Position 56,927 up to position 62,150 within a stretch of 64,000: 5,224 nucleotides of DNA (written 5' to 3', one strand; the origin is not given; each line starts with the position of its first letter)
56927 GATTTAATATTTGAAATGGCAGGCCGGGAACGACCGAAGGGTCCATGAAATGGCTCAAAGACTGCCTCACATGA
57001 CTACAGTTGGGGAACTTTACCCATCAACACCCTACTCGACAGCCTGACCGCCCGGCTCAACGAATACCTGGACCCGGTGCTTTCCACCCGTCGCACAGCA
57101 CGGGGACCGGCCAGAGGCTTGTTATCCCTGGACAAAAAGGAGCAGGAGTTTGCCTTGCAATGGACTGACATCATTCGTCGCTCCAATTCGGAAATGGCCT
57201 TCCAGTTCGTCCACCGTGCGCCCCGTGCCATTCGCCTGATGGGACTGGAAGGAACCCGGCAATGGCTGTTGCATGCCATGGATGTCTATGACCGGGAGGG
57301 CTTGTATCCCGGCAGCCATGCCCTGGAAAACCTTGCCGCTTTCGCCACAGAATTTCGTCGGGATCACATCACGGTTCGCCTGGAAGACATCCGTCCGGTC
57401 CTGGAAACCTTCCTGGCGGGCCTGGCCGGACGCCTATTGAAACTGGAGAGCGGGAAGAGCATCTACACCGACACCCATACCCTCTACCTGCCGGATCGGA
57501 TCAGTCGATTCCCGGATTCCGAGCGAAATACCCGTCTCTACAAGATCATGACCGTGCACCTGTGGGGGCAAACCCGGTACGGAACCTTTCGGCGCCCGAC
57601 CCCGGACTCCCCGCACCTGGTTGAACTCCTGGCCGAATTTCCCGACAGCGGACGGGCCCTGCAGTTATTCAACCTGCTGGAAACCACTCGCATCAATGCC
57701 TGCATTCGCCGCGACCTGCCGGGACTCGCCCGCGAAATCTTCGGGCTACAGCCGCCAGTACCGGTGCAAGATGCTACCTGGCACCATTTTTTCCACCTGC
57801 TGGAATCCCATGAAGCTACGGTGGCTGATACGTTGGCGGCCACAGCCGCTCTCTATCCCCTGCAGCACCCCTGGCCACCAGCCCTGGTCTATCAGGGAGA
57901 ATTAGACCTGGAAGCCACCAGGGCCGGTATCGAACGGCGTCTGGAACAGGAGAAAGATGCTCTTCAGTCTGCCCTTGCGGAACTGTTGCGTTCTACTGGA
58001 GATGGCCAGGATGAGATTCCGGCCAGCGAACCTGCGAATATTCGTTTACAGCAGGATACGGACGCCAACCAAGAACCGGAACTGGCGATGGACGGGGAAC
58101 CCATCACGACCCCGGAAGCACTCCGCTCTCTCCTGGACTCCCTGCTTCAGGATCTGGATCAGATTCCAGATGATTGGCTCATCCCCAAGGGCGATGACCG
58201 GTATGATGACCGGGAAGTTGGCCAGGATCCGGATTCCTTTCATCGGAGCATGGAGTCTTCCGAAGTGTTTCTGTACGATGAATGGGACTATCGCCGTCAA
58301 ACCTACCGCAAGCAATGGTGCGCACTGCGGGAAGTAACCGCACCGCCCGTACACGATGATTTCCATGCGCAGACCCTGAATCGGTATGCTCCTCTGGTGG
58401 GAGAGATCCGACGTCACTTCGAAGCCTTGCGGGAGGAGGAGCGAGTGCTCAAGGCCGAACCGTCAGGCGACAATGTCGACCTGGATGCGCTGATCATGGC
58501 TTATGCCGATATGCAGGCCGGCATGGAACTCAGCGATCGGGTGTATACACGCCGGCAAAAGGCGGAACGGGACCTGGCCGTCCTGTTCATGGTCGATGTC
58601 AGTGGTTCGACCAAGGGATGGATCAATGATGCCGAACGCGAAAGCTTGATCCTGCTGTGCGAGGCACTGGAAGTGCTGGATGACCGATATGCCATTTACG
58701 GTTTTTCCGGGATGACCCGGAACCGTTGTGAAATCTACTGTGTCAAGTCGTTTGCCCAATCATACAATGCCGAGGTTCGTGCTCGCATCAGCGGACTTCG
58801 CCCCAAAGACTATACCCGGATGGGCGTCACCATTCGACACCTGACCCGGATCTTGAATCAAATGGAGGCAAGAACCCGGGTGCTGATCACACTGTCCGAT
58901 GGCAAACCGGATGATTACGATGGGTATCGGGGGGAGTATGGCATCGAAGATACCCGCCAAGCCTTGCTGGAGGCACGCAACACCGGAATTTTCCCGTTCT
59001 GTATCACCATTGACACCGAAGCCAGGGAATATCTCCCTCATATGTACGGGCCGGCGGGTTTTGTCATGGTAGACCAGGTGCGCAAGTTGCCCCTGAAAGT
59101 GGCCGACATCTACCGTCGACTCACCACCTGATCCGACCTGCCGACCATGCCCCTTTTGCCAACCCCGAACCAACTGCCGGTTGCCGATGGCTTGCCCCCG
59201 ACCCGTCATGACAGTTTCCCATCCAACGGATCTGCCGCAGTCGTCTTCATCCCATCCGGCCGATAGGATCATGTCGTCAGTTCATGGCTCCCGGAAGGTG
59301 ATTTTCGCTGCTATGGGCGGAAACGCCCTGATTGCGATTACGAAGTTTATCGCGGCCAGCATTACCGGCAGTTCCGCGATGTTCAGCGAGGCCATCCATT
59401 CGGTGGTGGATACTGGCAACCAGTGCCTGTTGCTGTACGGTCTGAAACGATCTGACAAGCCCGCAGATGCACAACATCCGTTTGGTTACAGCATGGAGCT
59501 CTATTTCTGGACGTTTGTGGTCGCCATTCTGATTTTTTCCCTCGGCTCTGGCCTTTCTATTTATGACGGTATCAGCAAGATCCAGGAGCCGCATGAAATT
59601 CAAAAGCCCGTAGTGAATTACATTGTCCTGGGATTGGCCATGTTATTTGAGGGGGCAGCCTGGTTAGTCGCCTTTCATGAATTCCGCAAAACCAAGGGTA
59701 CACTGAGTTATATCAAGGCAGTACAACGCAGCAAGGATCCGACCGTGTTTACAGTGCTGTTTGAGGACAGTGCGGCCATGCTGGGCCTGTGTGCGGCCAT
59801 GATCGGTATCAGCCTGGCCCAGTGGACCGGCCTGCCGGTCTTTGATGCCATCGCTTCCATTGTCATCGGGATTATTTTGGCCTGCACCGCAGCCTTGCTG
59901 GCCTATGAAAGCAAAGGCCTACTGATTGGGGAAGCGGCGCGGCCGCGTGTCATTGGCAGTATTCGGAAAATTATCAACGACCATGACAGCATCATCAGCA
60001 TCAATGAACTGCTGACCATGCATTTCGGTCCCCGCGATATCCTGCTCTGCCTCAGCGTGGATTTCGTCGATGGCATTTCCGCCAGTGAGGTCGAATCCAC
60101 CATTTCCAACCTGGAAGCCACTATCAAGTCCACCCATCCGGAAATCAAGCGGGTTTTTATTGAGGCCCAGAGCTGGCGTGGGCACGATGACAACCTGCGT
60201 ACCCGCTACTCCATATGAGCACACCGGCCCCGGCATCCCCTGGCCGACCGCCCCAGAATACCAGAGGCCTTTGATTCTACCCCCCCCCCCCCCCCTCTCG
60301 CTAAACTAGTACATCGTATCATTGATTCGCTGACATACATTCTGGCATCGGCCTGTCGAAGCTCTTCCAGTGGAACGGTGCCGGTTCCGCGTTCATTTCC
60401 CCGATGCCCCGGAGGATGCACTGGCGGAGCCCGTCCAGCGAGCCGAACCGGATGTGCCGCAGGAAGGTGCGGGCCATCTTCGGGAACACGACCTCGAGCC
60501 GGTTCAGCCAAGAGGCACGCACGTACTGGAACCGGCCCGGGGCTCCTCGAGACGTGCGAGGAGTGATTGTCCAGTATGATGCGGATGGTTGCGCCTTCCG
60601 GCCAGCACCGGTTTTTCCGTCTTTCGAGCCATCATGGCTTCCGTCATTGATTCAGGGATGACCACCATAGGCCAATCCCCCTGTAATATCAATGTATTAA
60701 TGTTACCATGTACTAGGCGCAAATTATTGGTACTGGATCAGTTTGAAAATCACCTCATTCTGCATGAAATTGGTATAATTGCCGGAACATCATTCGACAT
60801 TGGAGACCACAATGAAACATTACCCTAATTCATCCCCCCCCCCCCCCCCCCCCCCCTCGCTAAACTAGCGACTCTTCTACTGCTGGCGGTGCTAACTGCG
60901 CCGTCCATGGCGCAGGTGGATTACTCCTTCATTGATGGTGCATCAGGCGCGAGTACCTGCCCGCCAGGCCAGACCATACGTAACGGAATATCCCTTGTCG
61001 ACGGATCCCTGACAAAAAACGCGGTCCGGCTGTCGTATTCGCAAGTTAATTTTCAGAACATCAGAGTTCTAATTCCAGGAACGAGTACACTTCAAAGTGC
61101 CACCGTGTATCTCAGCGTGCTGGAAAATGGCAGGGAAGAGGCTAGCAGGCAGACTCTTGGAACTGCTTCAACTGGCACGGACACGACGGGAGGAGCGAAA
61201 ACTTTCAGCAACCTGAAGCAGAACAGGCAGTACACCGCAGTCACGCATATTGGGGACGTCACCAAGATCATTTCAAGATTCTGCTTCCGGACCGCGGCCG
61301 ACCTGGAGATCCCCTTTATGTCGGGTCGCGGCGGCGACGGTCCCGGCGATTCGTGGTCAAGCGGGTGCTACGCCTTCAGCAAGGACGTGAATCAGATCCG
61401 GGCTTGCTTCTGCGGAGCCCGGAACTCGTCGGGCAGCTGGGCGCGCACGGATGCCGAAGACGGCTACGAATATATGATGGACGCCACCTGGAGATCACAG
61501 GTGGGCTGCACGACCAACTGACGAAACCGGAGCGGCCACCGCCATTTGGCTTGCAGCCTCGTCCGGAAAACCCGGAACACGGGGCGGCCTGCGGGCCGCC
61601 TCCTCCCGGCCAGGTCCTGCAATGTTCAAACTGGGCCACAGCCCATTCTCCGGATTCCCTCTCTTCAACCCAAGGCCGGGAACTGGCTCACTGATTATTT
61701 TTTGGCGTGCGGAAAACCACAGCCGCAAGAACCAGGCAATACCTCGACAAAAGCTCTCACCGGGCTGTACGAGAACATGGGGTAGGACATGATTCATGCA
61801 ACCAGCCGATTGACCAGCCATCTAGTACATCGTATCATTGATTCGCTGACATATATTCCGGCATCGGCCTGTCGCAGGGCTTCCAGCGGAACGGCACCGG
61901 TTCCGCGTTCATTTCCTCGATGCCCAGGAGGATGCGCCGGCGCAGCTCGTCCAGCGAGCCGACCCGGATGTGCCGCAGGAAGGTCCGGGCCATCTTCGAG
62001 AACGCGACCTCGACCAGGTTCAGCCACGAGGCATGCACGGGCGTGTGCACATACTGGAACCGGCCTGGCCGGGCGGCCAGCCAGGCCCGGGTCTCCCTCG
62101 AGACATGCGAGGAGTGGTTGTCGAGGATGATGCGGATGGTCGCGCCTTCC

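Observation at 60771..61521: Candidate phase-variable secreted protein: C23 tract between the start codon and the signal peptide, currently OFF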

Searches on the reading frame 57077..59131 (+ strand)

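Call 13: search_protein_families(library=pfam, proteins=[window:57077-59131:+], max_evalue=0.1)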
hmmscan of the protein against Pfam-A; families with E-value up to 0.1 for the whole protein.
window:57077-59131:+ (684 aa): 3 families
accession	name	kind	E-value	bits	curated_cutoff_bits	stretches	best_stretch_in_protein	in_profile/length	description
PF13519.12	VWA_2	-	1.2e-05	26.3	27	1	502-609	1-106/107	von Willebrand factor type A domain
PF01882.25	DUF58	-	0.025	14.2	23.4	1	487-532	23-69/216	Protein of unknown function DUF58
PF05762.20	VWA_CoxE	-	0.031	14.1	26.4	0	455-514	13-71/222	VWA domain containing CoxE-like protein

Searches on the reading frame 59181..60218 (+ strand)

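Call 13: search_protein_families(library=pfam, proteins=[window:59181-60218:+], max_evalue=0.1)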
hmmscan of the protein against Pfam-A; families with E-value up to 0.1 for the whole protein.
window:59181-60218:+ (345 aa): 2 families
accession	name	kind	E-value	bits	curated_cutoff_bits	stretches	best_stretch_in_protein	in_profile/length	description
PF01545.26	Cation_efflux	-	8.1e-37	127.4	26.6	1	42-247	2-196/198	Cation efflux family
PF16916.11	ZT_dimer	-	0.019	15.4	26.7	1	258-327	6-73/78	Dimerisation domain of Zinc Transporter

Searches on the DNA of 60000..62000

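Call 64: search_rna_families(source=window, start=60000, end=62000, threshold=evalue, max_evalue=1)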
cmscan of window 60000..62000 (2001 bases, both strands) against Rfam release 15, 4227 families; matches with E-value up to 1: 0.
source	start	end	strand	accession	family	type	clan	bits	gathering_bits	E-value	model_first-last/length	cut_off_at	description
